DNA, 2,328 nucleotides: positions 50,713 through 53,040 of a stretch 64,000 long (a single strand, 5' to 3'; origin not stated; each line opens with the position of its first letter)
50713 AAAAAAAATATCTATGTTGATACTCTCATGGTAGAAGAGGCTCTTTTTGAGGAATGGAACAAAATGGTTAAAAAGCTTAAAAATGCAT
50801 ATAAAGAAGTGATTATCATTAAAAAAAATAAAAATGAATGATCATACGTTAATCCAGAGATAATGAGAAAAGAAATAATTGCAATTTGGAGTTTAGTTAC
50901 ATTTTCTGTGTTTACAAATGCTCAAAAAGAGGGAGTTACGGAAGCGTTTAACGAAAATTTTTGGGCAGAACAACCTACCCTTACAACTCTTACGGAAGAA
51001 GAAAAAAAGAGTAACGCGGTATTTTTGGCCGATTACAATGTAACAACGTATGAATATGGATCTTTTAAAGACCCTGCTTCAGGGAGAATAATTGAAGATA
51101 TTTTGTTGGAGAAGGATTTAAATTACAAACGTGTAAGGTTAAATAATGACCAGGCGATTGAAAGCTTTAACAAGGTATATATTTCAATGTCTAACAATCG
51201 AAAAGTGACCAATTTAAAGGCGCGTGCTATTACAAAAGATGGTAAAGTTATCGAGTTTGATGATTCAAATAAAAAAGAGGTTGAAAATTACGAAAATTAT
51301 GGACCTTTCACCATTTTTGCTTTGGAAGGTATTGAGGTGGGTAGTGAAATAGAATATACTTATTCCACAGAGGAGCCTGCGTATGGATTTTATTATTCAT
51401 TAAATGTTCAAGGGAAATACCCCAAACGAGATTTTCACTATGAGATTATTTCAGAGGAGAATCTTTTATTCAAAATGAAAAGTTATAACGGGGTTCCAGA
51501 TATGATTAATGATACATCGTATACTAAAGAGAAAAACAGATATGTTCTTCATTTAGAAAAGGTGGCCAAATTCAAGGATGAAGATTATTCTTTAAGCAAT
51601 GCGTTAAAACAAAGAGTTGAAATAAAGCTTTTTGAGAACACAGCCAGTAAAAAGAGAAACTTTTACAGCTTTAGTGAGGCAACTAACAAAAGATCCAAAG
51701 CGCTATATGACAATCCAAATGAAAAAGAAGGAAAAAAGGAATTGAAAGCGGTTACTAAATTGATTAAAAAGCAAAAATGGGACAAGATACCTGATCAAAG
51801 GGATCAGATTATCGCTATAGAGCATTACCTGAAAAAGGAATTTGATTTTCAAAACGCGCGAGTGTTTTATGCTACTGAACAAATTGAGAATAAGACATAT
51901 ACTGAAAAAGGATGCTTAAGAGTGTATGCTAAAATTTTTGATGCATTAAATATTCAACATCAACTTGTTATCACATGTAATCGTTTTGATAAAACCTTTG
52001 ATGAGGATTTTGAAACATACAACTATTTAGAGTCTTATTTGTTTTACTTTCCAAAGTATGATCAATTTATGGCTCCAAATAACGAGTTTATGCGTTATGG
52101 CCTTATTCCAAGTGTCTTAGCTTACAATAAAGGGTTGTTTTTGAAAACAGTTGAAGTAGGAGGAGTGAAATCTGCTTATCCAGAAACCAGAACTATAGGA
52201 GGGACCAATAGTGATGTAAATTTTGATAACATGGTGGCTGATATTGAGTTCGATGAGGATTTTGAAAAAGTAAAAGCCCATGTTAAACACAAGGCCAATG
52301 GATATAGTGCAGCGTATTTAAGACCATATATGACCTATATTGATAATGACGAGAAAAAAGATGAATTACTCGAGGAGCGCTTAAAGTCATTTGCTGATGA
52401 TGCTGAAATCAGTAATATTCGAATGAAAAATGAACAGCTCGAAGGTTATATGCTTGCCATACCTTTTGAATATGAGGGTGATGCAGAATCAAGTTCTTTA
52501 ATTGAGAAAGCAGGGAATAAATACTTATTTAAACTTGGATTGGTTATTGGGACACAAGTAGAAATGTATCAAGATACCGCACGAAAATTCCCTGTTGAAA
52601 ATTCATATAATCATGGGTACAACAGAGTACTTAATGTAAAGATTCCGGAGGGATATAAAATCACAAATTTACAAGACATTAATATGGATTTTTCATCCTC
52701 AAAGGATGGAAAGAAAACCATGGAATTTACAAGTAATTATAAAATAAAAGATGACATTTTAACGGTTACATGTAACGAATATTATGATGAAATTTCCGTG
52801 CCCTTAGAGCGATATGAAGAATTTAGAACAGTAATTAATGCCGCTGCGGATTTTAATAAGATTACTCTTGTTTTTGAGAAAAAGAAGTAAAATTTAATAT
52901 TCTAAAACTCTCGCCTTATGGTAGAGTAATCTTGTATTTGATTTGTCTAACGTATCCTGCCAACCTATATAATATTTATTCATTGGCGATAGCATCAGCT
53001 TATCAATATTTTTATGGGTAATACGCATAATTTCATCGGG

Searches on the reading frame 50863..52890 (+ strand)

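Call 64: search_protein_families(library=pfam, proteins=[window:50863-52890:+], max_evalue=0.000001)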
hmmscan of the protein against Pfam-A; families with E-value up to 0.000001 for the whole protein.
window:50863-52890:+ (675 aa): 1 family
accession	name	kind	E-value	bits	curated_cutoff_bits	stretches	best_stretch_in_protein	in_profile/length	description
PF12969.12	DUF3857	-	5e-11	43.4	24.6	1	88-235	10-167/170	Domain of Unknown Function with PDB structure (DUF3857)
